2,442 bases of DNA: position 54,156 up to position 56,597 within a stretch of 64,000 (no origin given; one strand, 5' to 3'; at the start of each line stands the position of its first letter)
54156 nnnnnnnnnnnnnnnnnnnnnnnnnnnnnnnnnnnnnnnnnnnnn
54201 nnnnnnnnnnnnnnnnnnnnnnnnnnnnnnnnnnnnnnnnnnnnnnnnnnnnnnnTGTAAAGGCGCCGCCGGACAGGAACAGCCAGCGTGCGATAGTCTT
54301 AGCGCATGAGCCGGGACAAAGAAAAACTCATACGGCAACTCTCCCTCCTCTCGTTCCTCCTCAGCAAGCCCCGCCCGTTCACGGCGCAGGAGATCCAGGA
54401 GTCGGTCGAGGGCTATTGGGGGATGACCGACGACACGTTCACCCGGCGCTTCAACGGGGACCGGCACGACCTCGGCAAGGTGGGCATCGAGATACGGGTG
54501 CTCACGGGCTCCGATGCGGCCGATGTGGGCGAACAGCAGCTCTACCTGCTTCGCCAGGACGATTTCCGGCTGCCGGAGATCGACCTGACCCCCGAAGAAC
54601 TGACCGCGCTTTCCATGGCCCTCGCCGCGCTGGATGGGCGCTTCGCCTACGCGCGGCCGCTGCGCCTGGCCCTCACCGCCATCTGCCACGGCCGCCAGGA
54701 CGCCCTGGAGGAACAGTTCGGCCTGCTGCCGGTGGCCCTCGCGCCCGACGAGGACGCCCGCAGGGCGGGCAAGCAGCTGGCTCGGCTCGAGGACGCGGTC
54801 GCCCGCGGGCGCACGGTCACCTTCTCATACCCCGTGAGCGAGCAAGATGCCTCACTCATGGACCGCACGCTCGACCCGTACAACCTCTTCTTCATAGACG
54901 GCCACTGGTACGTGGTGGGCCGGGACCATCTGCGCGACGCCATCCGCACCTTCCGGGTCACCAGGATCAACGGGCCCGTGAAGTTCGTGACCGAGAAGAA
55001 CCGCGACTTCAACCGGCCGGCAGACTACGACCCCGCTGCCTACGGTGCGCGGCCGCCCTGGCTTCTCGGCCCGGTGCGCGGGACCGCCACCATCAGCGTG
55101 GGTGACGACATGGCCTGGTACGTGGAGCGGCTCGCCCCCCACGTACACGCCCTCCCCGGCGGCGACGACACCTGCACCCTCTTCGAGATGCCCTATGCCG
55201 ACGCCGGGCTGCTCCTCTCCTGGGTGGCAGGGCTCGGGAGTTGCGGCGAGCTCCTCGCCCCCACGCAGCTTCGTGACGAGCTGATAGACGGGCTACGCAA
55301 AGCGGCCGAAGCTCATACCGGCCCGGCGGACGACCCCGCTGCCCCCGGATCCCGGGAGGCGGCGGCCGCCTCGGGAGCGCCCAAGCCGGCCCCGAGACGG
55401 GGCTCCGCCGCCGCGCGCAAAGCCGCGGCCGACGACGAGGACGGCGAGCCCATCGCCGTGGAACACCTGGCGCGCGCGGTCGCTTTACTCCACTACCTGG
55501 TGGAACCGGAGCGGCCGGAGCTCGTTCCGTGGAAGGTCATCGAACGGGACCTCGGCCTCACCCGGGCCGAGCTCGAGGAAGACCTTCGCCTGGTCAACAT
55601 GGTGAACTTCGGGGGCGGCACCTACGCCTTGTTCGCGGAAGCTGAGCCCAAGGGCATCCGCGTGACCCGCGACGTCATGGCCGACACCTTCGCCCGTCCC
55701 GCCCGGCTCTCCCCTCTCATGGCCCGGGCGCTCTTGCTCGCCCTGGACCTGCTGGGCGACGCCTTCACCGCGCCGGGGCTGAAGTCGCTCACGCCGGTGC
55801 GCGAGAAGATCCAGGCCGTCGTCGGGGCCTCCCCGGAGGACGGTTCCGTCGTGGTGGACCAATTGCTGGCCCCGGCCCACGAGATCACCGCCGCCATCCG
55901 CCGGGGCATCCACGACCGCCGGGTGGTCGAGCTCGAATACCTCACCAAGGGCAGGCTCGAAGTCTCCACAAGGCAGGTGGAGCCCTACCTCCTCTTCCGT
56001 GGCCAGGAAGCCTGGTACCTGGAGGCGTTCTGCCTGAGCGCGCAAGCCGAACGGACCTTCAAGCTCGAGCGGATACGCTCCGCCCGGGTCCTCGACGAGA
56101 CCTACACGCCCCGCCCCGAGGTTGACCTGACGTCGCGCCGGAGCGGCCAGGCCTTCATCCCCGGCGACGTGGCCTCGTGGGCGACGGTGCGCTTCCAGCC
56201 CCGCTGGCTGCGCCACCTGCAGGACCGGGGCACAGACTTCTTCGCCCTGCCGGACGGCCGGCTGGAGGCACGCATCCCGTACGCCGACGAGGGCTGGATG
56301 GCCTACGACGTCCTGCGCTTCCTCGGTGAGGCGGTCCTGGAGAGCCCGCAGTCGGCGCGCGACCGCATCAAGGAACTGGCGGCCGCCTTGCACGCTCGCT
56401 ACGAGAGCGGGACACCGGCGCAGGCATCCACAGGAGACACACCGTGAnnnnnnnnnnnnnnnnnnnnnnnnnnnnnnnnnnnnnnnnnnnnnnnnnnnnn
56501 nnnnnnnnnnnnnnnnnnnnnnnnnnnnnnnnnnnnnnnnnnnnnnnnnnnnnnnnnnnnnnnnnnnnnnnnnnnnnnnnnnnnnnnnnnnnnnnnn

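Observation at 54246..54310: Fused PafBC-like WYL regulator transcribed divergently from addB-addA, with a RecA-NDp-like promoter and a leaderless addB start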

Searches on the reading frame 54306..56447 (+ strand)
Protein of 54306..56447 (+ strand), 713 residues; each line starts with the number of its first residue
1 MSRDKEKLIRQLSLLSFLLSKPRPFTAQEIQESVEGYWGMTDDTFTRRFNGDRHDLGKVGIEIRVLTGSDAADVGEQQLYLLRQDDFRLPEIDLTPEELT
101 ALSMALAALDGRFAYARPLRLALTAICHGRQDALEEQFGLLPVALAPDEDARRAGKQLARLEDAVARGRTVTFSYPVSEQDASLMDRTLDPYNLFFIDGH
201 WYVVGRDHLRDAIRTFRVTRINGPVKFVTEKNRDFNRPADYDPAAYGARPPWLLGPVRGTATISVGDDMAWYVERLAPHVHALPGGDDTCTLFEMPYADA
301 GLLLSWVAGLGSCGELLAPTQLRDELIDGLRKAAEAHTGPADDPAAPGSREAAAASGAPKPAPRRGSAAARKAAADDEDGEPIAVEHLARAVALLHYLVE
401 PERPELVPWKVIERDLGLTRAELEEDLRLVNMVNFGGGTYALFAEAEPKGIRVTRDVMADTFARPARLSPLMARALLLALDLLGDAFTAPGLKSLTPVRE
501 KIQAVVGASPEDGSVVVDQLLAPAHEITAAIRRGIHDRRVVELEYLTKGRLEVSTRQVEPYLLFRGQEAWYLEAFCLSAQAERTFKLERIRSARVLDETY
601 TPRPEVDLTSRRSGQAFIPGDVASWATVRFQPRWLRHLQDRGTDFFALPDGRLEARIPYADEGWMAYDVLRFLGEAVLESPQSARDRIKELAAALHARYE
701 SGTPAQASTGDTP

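Call 4: search_protein_families(library=pfam, proteins=[window:54306-56447:+], max_evalue=0.01)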
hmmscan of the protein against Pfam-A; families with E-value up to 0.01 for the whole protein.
window:54306-56447:+ (713 aa): 3 families
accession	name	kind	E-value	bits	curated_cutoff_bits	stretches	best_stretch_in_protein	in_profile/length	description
PF13280.12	WYL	-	5.7e-38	129.2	21.8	2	158-222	3-66/70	WYL domain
PF25583.1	WCX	-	5.1e-22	78.4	23.9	2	625-695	4-75/76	WCX domain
PF19187.6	HTH_PafC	-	2e-08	34.5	32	1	387-502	2-113/115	PafC helix-turn-helix domain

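Call 5: search_protein_families(library=ncbifam, proteins=[window:54306-56447:+], max_evalue=0.001)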
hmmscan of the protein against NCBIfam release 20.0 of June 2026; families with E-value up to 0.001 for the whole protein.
window:54306-56447:+ (713 aa): 0 families

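Call 6: search_solved_structures(query=window:54306-56447:+, max_evalue=0.001, show_alignments=1)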
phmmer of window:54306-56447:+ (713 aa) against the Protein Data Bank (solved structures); distinct sequences matched with E-value up to 0.001: 5.
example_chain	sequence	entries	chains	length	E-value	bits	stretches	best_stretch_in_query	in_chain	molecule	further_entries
6sj9_A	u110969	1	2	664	1.1e-28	103.3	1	11-699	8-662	Proteasome accessory factor B/C (PafBC)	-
7p5x_AX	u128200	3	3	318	2.5e-20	75.6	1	415-696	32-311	PafC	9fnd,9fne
9fnd_X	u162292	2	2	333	7.2e-18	67.5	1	7-333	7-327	Transcriptional regulator-like protein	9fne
7p5x_AY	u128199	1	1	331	8e-18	67.4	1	7-333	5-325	Transcriptional regulator-like protein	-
7qfz_A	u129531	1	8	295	0.00016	23.4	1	520-601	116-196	WYL domain-containing protein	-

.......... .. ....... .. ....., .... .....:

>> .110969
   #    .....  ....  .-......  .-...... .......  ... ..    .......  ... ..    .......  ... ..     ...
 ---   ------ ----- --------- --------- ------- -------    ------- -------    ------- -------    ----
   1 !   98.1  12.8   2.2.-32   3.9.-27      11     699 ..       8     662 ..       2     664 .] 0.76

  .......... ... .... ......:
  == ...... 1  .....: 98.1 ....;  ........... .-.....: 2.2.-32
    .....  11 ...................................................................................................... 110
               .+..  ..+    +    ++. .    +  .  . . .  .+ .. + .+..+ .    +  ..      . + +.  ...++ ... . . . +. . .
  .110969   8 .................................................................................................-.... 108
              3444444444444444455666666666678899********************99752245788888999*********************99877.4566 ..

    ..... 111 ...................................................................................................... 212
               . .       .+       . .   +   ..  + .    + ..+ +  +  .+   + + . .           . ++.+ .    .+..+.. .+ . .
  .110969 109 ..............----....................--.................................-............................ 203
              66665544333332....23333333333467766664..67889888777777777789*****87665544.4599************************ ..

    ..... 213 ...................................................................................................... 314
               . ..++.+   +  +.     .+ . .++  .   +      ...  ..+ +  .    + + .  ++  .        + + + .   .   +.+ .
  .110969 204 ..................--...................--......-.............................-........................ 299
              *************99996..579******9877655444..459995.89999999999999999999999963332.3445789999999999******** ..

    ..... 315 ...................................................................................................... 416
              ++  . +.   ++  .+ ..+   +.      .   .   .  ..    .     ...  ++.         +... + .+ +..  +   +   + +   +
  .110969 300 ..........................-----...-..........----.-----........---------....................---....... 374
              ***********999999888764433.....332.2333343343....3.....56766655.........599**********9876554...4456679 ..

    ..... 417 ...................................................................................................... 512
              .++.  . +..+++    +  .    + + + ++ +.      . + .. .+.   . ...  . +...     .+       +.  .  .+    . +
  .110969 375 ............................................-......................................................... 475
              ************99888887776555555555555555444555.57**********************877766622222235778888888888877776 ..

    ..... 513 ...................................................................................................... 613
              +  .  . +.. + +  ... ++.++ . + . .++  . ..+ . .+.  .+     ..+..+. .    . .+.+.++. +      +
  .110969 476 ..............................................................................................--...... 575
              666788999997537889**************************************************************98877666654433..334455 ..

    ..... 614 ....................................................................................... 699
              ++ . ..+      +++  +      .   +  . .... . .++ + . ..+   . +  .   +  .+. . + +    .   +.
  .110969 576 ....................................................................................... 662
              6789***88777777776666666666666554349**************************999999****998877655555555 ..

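Call 9: find_homologous_proteins(query=window:54306-56447:+, max_evalue=1e-10)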
Query window:54306-56447:+ (713 aa): 195 proteins with E <= 1e-10 among 8000 candidates; the best 120 are listed.
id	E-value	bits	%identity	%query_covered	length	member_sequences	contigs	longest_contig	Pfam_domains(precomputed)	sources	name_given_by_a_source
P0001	0.0e+0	1601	100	100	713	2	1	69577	PF19187.7,PF13280.13,PF25583.2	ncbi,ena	-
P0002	0.0e+0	1217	76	100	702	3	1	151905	PF19187.7,PF13280.13,PF25583.2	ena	-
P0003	0.0e+0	1205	75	100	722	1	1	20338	PF19187.7,PF13280.13,PF25583.2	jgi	jgi:proteasome accessory factor C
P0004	0.0e+0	1204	77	100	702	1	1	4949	PF19187.7,PF13280.13,PF25583.2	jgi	jgi:proteasome accessory factor BC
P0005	0.0e+0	1188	76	100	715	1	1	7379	PF19187.7,PF13280.13,PF25583.2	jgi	jgi:proteasome accessory factor BC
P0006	0.0e+0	1188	77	98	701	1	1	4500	PF19187.7,PF13280.13,PF25583.2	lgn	-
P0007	0.0e+0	1182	76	100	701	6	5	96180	PF19187.7,PF13280.13,PF25583.2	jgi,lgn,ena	jgi:proteasome accessory factor C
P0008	0.0e+0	1178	75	100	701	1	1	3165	PF19187.7,PF13280.13,PF25583.2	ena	-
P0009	0.0e+0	1174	75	100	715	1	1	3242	PF19187.7,PF13280.13,PF25583.2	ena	-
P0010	0.0e+0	1171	75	100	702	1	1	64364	PF19187.7,PF13280.13,PF25583.2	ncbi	-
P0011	0.0e+0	1168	74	100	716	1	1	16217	PF19187.7,PF13280.13,PF25583.2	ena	-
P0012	0.0e+0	1152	74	100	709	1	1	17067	PF19187.7,PF13280.13,PF25583.2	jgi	jgi:proteasome accessory factor BC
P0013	0.0e+0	1128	71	100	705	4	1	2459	PF19187.7,PF13280.13,PF25583.2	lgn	-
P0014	0.0e+0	1128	73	98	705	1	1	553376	PF19187.7,PF13280.13,PF25583.2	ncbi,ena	-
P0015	0.0e+0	1127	72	100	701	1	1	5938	PF19187.7,PF13280.13,PF25583.2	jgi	jgi:proteasome accessory factor BC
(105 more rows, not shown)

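Call 14: find_related_loci(query=A1, collection=genome_contigs, flank=8000)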
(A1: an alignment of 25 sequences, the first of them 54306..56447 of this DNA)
Query A1 (713 aa) in genome_contigs; peptide patterns used: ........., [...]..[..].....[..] (x = any residue, [..] = any of these).
599 stretches matched a pattern (row limit reached: there are more); 582 encode a relative of the query (tblastn E <= 1e-3); the best 80 are kept; 80 distinct loci.
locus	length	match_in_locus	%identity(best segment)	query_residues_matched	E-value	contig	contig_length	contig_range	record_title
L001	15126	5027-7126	75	1-711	0e+0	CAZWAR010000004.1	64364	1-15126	MAG TPA_asm: uncultured Gaiellales bacterium isolate binchicken_co129_799 genome assembly, contig: NODE_975_length_64364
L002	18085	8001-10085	73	1-701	0e+0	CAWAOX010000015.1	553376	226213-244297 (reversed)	MAG: uncultured Actinomycetota bacterium isolate MFD02979.bin.1.129 genome assembly, contig: contig_41666, whole genome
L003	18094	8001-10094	63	1-700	0e+0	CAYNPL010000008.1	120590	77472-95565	MAG TPA_asm: uncultured Gaiellales bacterium isolate binchicken_co274_173 genome assembly, contig: NODE_335_length_12059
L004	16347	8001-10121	58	1-710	0e+0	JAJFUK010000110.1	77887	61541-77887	MAG: Actinomycetes bacterium isolate bin.430 k141_3687140, whole genome shotgun sequence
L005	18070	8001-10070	56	1-710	0e+0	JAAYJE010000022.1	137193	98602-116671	MAG: Actinomycetota bacterium isolate AS10tlH2TH_230 46357_AS10, whole genome shotgun sequence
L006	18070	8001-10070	55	1-711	0e+0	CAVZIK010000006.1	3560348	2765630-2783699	MAG: uncultured Actinomycetes bacterium isolate MFD02416.bin.1.65 genome assembly, contig: contig_18476, whole genome sh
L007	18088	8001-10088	56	1-704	0e+0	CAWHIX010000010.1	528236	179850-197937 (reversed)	MAG: uncultured Actinomycetes bacterium isolate MFD02979.bin.1.202 genome assembly, contig: contig_72528, whole genome s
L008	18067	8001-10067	58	1-703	0e+0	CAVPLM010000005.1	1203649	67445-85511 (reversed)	MAG: uncultured Actinomycetes bacterium isolate MFD00032.bin.2.39 genome assembly, contig: contig_39508, whole genome sh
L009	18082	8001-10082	59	1-702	0e+0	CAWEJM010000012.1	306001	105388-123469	MAG: uncultured Actinomycetes bacterium isolate MFD05942.bin.2.29 genome assembly, contig: contig_35012, whole genome sh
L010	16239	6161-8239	55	1-701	0e+0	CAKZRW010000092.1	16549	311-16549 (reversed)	MAG TPA_asm: uncultured actinobacterium isolate SRR5214706_bin.117_CONCOCT_v1.1_MAG genome assembly, contig: ERZ1744544.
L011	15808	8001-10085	59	1-702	0e+0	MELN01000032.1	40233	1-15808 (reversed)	MAG: Actinobacteria bacterium RBG_16_64_13 RBG_16_scaffold_1822, whole genome shotgun sequence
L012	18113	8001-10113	66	1-700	0e+0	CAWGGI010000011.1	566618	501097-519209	MAG: uncultured Actinomycetota bacterium isolate MFD02979.bin.2.61 genome assembly, contig: contig_91503, whole genome s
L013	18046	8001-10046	52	1-700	0e+0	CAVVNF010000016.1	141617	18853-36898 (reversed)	MAG: uncultured Thermoleophilia bacterium isolate MFD03726.bin.2.78 genome assembly, contig: contig_38144, whole genome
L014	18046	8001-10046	57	1-699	0e+0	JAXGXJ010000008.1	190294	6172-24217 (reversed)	MAG: Thermoleophilia bacterium isolate AnMBR.bin488 bin488_8, whole genome shotgun sequence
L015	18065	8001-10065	58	1-690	0e+0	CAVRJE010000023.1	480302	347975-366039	MAG: uncultured Actinomycetota bacterium isolate MFD05942.bin.2.329 genome assembly, contig: contig_7104, whole genome s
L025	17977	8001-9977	36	1-681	3e-123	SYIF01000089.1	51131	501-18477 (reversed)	MAG: Actinomycetota bacterium isolate F1-60-MAGs149 F1-60__c458627, whole genome shotgun sequence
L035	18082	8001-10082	35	3-700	2e-121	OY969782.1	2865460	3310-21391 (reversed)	MAG: Miltoncostaeaceae bacterium isolate MFD01275.bin.c.3 genome assembly, chromosome: 1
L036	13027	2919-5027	36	3-713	3e-121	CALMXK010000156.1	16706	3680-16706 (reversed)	MAG TPA_asm: uncultured actinobacterium isolate ERR712388_bin.30_CONCOCT_v1.1_MAG genome assembly, contig: ERZ1764616.11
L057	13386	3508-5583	36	3-701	2e-122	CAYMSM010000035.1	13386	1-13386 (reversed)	MAG TPA_asm: uncultured Bifidobacteriaceae bacterium isolate binchicken_co165_435 genome assembly, contig: k141_1653991,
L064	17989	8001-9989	36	1-695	2e-110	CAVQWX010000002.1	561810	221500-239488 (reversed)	MAG: uncultured Actinomycetes bacterium isolate MFD04944.bin.1.191 genome assembly, contig: contig_20575, whole genome s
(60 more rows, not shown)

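Call 45: search_protein_families(library=pfam, proteins=[L064:7505-7954:+, L025:6792-7868:-, L057:5675-6769:-, L036:6161-7693:-, L035:5195-5953:-, L057:1791-2105:-], max_evalue=0.01)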
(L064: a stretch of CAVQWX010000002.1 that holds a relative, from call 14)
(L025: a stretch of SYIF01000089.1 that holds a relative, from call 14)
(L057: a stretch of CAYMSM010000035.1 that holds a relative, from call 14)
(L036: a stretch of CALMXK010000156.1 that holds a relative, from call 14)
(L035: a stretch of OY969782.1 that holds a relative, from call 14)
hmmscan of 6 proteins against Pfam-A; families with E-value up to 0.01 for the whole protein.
L064:7505-7954:+ (149 aa): 0 families

L025:6792-7868:- (358 aa): 5 families
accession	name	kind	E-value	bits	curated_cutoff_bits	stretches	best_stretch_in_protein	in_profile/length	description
PF00817.25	IMS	-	1.1e-42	145.9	23.2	1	8-155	1-148/148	impB/mucB/samB family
PF11799.13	IMS_C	-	1.2e-26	93.6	20.7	1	245-351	3-106/109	impB/mucB/samB family C-terminal domain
PF11798.14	IMS_HHH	-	4.1e-06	27.2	24.4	1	170-197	4-31/32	IMS family HHH motif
PF21999.2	IMS_HHH_1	-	0.00018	22.4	27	1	181-232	2-53/53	DNA polymerase-iota, thumb domain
PF14520.12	HHH_5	-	0.0049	17.8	27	0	179-214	4-39/57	Helix-hairpin-helix domain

L057:5675-6769:- (364 aa): 3 families
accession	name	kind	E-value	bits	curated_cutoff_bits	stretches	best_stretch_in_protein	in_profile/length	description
PF02481.21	DNA_processg_A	-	1.5e-68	230.6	29.6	1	69-277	2-210/212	DNA recombination-mediator protein A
PF17782.7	DprA_WH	-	1.8e-10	41.2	22.9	1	306-352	11-57/61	DprA winged helix domain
PF18306.6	LDcluster4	-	0.00047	20.2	26.3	0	114-173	3-63/151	SLOG cluster4 family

L036:6161-7693:- (510 aa): 8 families
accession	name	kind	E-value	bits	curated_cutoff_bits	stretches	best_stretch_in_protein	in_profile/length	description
PF01078.27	Mg_chelatase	-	9.1e-83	277.1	20.3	1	194-399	1-205/207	Magnesium chelatase, subunit ChlI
PF13541.12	ChlI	-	7.7e-42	142.5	27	1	20-142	1-121/121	Subunit ChlI of Mg-chelatase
PF13335.12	Mg_chelatase_C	-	1.1e-27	96.8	26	1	408-501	1-94/94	Magnesium chelatase, subunit ChlI C-terminal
PF07728.20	AAA_5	-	2.9e-06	27.8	22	0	218-239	2-23/139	AAA domain (dynein-related subfamily)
PF00493.29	MCM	-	1.5e-05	24.7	23.3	1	292-360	113-181/224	MCM P-loop domain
PF00158.32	Sigma54_activat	-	0.00034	20.8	20.2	0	289-330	82-123/168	Sigma-54 interaction domain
PF20030.5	bpMoxR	-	0.0029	17.1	27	0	208-239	24-55/205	MoxR domain in the MoxR-vWA-beta-propeller ternary systems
PF05496.18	RuvB_N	-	0.0071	16.5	27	0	214-233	25-51/159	Holliday junction DNA helicase RuvB P-loop domain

L035:5195-5953:- (252 aa): 0 families

L057:1791-2105:- (104 aa): 0 families

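Call 49: list_cluster_members(proteins=[P0001])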
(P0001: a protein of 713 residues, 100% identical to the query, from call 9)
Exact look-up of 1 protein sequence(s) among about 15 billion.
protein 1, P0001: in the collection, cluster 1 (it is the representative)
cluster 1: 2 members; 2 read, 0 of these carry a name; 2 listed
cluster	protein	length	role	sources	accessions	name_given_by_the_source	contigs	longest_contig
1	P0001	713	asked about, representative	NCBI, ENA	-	-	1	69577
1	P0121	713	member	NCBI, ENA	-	-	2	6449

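Call 53: search_protein_families(library=padloc, proteins=[window:54306-56447:+], max_evalue=0.001)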
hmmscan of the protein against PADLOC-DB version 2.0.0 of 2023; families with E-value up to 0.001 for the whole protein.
window:54306-56447:+ (713 aa): 5 families
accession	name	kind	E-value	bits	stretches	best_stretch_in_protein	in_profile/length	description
PDLC01652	WYL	-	1.8e-59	198.7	2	154-334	16-162/162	"CAS-I,CAS-II,CAS-III,CAS-IV,CAS-V,CAS-VI; associated_signaling"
PDLC01457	WYL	-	9.8e-53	177.1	2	7-283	2-207/229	"CAS-I,CAS-II,CAS-III,CAS-IV,CAS-V,CAS-VI; associated_signaling"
PDLC01766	Cas3c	-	8.3e-12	42.1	1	43-335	25-314/1009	-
PDLC02317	AbiEii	-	4.5e-09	33.8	1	528-611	312-390/396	AbiEii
PDLC03787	RTasWYL-YodC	-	7.8e-07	26.5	1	552-597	302-351/354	DRT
